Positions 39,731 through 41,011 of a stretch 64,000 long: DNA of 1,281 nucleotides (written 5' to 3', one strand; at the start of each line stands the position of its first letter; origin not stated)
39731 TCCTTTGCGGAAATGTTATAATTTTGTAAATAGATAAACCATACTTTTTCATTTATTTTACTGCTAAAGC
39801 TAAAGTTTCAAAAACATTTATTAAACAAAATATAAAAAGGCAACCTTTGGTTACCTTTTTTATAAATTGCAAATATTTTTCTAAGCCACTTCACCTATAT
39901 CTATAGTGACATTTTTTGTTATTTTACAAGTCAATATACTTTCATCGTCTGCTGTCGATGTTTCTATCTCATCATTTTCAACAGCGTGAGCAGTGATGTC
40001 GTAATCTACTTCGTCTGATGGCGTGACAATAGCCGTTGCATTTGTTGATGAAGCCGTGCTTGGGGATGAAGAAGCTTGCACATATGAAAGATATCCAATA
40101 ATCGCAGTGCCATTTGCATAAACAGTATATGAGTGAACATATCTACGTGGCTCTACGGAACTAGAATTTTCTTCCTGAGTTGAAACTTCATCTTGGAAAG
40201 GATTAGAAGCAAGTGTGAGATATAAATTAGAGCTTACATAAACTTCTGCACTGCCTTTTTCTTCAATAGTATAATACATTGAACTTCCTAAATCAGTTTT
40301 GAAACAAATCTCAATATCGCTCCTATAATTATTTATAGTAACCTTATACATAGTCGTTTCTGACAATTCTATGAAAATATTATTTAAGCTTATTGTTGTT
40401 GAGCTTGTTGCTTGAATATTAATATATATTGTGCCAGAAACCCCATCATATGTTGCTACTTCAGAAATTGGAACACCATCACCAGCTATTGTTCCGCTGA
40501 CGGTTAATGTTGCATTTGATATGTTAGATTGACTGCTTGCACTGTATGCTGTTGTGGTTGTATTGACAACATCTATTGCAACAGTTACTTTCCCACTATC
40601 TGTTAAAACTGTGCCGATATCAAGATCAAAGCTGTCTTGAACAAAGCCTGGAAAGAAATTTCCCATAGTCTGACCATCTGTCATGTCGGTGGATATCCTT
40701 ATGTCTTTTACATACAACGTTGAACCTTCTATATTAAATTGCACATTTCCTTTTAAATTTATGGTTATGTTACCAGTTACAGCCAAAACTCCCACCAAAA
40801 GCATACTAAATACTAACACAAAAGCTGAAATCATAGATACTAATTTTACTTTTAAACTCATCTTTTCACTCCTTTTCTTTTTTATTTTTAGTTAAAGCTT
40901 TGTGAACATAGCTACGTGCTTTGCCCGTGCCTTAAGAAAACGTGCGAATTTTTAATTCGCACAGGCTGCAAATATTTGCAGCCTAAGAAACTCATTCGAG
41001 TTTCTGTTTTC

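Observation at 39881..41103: Locus 3: same promoter (G7), same leader topology with different stems, different cargo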

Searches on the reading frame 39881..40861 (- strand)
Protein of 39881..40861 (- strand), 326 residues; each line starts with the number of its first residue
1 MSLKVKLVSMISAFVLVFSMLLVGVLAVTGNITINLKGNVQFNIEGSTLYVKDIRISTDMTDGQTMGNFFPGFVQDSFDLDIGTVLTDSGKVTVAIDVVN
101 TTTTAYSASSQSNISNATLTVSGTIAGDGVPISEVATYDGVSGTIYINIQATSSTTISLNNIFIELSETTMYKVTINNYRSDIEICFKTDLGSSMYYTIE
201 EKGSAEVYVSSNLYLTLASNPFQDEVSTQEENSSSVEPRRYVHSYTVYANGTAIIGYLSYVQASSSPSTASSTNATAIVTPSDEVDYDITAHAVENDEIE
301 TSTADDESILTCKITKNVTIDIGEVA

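Call 16: search_protein_families(library=pfam, proteins=[window:39881-40861:-], max_evalue=0.01)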
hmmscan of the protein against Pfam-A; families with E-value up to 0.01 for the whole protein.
window:39881-40861:- (326 aa): 1 family
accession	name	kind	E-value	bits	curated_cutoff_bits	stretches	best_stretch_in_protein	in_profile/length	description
PF12768.13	Rax2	-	0.0017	18.2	28.8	1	93-171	172-250/254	Rax2 C-terminal beta propeller domain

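Call 21: find_encoding_contigs(protein=window:39884-40861:-, flank=3000, max_places=10)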
Protein window:39884-40861:- (326 aa): 3 contigs read that carry it; 2 places shown.
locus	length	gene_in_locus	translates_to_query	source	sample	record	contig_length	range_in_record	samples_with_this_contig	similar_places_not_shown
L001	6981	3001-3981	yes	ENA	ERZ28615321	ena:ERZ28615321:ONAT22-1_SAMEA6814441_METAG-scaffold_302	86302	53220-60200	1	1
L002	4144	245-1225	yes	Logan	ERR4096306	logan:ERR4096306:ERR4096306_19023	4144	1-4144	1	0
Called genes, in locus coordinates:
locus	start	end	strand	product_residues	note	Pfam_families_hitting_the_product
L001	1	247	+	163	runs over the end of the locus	-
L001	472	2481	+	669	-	PF02534:T4SS-DNA_transf, PF10412:TrwB_AAD_bind, PF12696:TraG-D_C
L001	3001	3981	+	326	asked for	-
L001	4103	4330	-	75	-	PF06257:VEG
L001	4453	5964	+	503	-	PF12673:SipL (faint)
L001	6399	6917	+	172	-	PF09551:Spore_II_R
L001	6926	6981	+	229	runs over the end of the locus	PF01471:PG_binding_1, PF07486:Hydrolase_2, PF00397:WW (weak)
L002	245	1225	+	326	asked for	-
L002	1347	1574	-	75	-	PF06257:VEG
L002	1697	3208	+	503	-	PF12673:SipL (faint)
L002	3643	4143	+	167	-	?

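Call 22: find_homologous_proteins(query=window:39884-40861:-)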
Query window:39884-40861:- (326 aa): 49 proteins with E <= 0.001 among 3575 candidates.
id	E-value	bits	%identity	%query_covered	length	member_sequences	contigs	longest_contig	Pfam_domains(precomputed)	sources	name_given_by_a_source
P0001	8.7e-197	670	100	100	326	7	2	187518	-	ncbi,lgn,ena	-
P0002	2.8e-184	629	96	100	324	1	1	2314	-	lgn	-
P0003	4.6e-184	628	95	100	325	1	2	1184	-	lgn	-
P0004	4.2e-153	527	81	100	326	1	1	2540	-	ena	-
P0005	1.8e-90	321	52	99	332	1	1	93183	-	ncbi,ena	-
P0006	3.9e-90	320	52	99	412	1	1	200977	-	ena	-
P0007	8.7e-89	316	51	99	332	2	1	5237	-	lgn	-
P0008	3.4e-86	307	51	99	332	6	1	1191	-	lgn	-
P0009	5.7e-86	307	51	99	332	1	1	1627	-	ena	-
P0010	1.3e-67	246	53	77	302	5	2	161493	-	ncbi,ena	-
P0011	9.7e-66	240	64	55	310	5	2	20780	-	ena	-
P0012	3.6e-65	238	68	55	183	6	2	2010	-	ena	-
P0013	7.7e-65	237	68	54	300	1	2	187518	-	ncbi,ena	-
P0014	4.9e-62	228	66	55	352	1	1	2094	-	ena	-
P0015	6.9e-62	228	66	55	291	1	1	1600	-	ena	-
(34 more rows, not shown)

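Call 24: find_encoding_contigs(protein=P0004, flank=3000, max_places=4)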
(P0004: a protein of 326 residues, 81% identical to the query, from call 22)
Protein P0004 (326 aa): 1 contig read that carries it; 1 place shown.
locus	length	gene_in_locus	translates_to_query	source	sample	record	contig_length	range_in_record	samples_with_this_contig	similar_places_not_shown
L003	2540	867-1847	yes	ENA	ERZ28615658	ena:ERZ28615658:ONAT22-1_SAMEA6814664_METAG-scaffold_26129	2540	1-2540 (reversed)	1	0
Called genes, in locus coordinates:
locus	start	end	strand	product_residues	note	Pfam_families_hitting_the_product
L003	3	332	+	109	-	?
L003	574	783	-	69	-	PF12844:HTH_19 (weak), PF01381:HTH_3, PF13443:HTH_26, PF13560:HTH_31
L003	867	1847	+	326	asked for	-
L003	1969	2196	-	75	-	PF06257:VEG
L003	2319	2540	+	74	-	?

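Call 25: find_encoding_contigs(protein=P0005, flank=4000, max_places=4)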
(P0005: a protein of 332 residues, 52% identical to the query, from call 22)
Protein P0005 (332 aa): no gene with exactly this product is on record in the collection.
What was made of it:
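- Tried and rejected: P0005 could not be looked up (call 25).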

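Call 28: find_encoding_contigs(protein=P0013, flank=3000, max_places=4)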
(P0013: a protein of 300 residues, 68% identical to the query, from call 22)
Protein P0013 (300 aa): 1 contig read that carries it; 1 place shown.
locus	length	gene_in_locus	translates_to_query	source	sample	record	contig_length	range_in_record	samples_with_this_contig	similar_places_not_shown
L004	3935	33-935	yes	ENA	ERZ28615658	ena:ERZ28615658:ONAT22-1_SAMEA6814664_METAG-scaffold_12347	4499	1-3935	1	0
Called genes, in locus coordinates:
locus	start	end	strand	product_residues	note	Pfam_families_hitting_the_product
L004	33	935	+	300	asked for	-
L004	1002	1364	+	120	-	PF04472:SepF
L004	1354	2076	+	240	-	PF01252:Peptidase_A8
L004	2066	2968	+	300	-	PF01479:S4, PF00849:PseudoU_synth_2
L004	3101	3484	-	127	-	-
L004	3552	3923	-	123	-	-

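Call 29: find_encoding_contigs(protein=P0006, flank=3000, max_places=4)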
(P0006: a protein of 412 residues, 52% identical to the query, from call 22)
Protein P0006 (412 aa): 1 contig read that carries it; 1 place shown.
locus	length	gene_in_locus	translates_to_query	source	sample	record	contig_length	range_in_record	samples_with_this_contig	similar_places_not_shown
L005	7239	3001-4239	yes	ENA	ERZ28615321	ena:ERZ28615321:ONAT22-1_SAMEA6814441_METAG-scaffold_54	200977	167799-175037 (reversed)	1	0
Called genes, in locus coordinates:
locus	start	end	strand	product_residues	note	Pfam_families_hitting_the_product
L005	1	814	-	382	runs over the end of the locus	PF19328:DAP_DH_C (weak)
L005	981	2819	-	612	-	PF00633:HHH (faint), PF01541:GIY-YIG, PF27096:UvrC_M, PF02151:UVR (weak), PF22920:UvrC_RNaseH, PF08459:UvrC_RNaseH_dom, PF12826:HHH_2 (weak), PF14520:HHH_5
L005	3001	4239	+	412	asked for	-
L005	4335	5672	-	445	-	PF13393:tRNA-synt_His, PF00587:tRNA-synt_2b, PF03129:HGTP_anticodon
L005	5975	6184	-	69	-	-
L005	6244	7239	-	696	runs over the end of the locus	PF00580:UvrD-helicase, PF13245:AAA_19, PF01443:Viral_helicase1 (faint), PF13361:UvrD_C (weak), PF13538:UvrD_C_2 (weak)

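Call 35: find_related_loci(query=A3, collection=genome_contigs, flank=2500)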
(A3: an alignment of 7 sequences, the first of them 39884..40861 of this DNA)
Query A3 (326 aa) in genome_contigs; peptide patterns used: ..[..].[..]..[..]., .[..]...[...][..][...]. (x = any residue, [..] = any of these).
176 stretches matched a pattern; 31 encode a relative of the query (tblastn E <= 1e-3); 31 distinct loci.
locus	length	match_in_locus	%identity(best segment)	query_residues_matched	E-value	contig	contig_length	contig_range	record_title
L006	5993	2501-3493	51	1-322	3e-96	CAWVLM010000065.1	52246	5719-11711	MAG: Clostridia bacterium isolate metabat2_coassembly_bwa.753 MAG genome assembly, contig: k87_3304006, whole genome sho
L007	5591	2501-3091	51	1-201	1e-54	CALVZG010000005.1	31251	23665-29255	MAG: uncultured Clostridia bacterium isolate E03__bin18 genome assembly, contig: E03__k127_6145927, whole genome shotgun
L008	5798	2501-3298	38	1-252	1e-44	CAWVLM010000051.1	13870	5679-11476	MAG: Clostridia bacterium isolate metabat2_coassembly_bwa.753 MAG genome assembly, contig: k87_3189948, whole genome sho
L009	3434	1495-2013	48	1-172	8e-43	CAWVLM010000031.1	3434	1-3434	MAG: Clostridia bacterium isolate metabat2_coassembly_bwa.753 MAG genome assembly, contig: k87_1252109, whole genome sho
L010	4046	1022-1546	48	1-175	2e-36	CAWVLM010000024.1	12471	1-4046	MAG: Clostridia bacterium isolate metabat2_coassembly_bwa.753 MAG genome assembly, contig: k87_4200684, whole genome sho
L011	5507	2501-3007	40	1-168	2e-32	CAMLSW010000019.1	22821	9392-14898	MAG: uncultured Clostridia bacterium isolate ERR4303218_bin.57_MetaWRAP_v1.1_MAG genome assembly, contig: NODE_2226_leng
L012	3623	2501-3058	36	1-182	3e-25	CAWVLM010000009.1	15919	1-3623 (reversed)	MAG: Clostridia bacterium isolate metabat2_coassembly_bwa.753 MAG genome assembly, contig: k87_2275039, whole genome sho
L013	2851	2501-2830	38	1-109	1e-21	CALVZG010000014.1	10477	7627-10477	MAG: uncultured Clostridia bacterium isolate E03__bin18 genome assembly, contig: E03__k127_1202635, whole genome shotgun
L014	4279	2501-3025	32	1-168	5e-21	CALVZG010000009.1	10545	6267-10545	MAG: uncultured Clostridia bacterium isolate E03__bin18 genome assembly, contig: E03__k127_542272, whole genome shotgun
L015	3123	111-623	31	1-166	1e-19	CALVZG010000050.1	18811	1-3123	MAG: uncultured Clostridia bacterium isolate E03__bin18 genome assembly, contig: E03__k127_4547999, whole genome shotgun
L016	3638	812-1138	40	1-107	2e-19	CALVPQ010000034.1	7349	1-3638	MAG: uncultured Clostridia bacterium isolate BRZ_CF__bin29 genome assembly, contig: BRZ_CF__NODE_8384_length_7349_cov_11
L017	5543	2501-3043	31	1-168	4e-19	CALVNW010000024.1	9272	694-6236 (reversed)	MAG: uncultured Clostridia bacterium isolate BRZ_ES__bin107 genome assembly, contig: BRZ_ES__NODE_8867_length_9272_cov_4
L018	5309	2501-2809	40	1-102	5e-19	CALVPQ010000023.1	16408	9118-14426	MAG: uncultured Clostridia bacterium isolate BRZ_CF__bin29 genome assembly, contig: BRZ_CF__NODE_3205_length_16408_cov_1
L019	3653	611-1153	31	1-168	7e-19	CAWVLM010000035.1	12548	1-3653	MAG: Clostridia bacterium isolate metabat2_coassembly_bwa.753 MAG genome assembly, contig: k87_3865859, whole genome sho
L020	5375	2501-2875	31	1-130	6e-16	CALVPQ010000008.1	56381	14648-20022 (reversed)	MAG: uncultured Clostridia bacterium isolate BRZ_CF__bin29 genome assembly, contig: BRZ_CF__NODE_719_length_56381_cov_11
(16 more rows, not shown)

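Call 48: find_encoding_contigs(protein=P0002, flank=2000, max_places=5)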
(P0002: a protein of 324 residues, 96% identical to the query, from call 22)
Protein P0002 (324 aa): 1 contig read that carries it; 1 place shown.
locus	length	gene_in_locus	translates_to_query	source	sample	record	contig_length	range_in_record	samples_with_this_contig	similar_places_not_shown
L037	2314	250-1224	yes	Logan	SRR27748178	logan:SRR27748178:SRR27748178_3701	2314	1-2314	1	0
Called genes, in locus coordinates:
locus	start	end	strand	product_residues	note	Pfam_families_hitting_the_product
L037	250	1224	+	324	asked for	-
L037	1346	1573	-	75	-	PF06257:VEG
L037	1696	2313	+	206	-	?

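Call 49: find_encoding_contigs(protein=P0003, flank=2000, max_places=5)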
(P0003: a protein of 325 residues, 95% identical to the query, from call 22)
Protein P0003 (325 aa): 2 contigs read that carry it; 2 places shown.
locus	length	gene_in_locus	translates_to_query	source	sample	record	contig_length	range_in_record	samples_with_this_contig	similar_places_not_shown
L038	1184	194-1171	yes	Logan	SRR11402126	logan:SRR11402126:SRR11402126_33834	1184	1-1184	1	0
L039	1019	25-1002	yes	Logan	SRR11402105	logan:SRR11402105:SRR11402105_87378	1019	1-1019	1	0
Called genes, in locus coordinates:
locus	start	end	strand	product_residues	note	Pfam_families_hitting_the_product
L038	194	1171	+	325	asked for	-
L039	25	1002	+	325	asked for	-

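Call 74: predict_structure(alignment_id=A6)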
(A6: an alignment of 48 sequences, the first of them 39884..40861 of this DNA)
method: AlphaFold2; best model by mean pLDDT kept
length: 326 residues; sequences in the alignment: 48
mean_pLDDT: 75.2   pTM: 0.55
mean pLDDT of the five models: 75.2, 73.3, 72.9, 70.4, 65.7
residues with pLDDT >= 90: 31; 70-90: 213; 50-70: 39; < 50: 43
segments of 3 or more residues with pLDDT < 50: 221-239, 265-285
pLDDT, mean of each block of 10 residues (from residue 1): 74 81 56 76 76 85 73 77 78 89 87 84 87 88 89 80 82 88 82 70 85 80 34 38 82 85 48 34 57 85 86 91 73
secondary structure, 60 per line:
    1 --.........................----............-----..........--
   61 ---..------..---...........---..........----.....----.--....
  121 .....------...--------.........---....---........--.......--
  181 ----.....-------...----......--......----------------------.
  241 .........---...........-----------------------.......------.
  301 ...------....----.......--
elements in order: H3-27 E32-43 E49-58 E77-87 E91-100 E105-109 E117-125 E143-151 E155-158 E162-169 E172-178 E185-189 E197-199 E204-209 E212-217 E240-249 E253-263 E287-293 E300-303 E310-313 E318-324

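Call 77: search_protein_families(library=ncbifam, proteins=[window:39884-40861:-], max_evalue=1)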
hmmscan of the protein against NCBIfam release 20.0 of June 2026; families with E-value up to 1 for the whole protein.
window:39884-40861:- (326 aa): 0 families

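Call 78: fold_search(model_id=the predicted structure, library=pdb)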
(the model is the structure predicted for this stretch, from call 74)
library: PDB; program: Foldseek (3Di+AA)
matches with E <= 10: 451; with E <= 0.001: 0
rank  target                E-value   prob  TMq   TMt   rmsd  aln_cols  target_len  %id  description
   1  8fia_A                3.4e-03  0.35  0.16  0.04  22.2       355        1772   10  The structure of fly Teneurin self assembly (released 2023-05-03)
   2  7vcr_A                4.3e-03  0.12  0.11  0.09  23.3       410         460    6  Crystal Structure of PitA fragment from pilus islet-2 of Streptococcus oralis (released 2022-06-01)
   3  7vcn_B                5.6e-03  0.08  0.09  0.08  23.4       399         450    7  Crystal Structure of PitA fragment from pilus islet-2 of Streptococcus oralis with Tb-Xo4 (released 2022-07-13)
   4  7vcr_B                5.9e-03  0.08  0.10  0.08  24.1       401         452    8  Crystal Structure of PitA fragment from pilus islet-2 of Streptococcus oralis (released 2022-06-01)
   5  5imw_A                6.9e-03  0.21  0.11  0.08  24.7       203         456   10  Trapped Toxin (released 2016-08-24)
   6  9uvr_A                1.0e-02  0.15  0.13  0.11  20.0       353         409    8  Crystal structure of SSA1632 from Streptococcus sanguinis (released 2026-01-21)
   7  7w7i_G                1.5e-02  0.20  0.17  0.17  20.6       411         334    8  Crystal Structure of shaft pilin PitB from pilus islet-2 of Streptococcus oralis (released 2022-06-01)
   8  5imt_A                1.5e-02  0.16  0.10  0.08  24.6       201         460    9  Toxin receptor complex (released 2016-08-24)
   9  4cdb                  1.5e-02  0.12  0.09  0.06  23.6       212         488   12  Crystal structure of listeriolysin O (released 2014-04-23)
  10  5imw_B                2.3e-02  0.13  0.11  0.08  25.2       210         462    9  Trapped Toxin (released 2016-08-24)
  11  7wvh_C                3.0e-02  0.15  0.11  0.08  24.0       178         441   12  Structure of NAD+ glycohydrolase/Streptolysin O complex from Group A streptococcus (released 2023-02-15)
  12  7w6b                  3.7e-02  0.13  0.15  0.08  22.1       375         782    7  Crystal Structure of PitA from pilus islet-2 of Streptococcus oralis (released 2022-06-01)
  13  1s3r_A                3.9e-02  0.12  0.11  0.08  25.4       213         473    9  Crystal structure of the human-specific toxin intermedilysin (released 2005-01-25)
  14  3cqf_A                5.7e-02  0.08  0.09  0.07  23.8       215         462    9  Crystal structure of anthrolysin O (ALO) (released 2009-03-17)
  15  6u6t_B                6.0e-02  0.08  0.12  0.14  26.6       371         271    9  Neuronal growth regulator 1 (NEGR1) (released 2020-08-12)
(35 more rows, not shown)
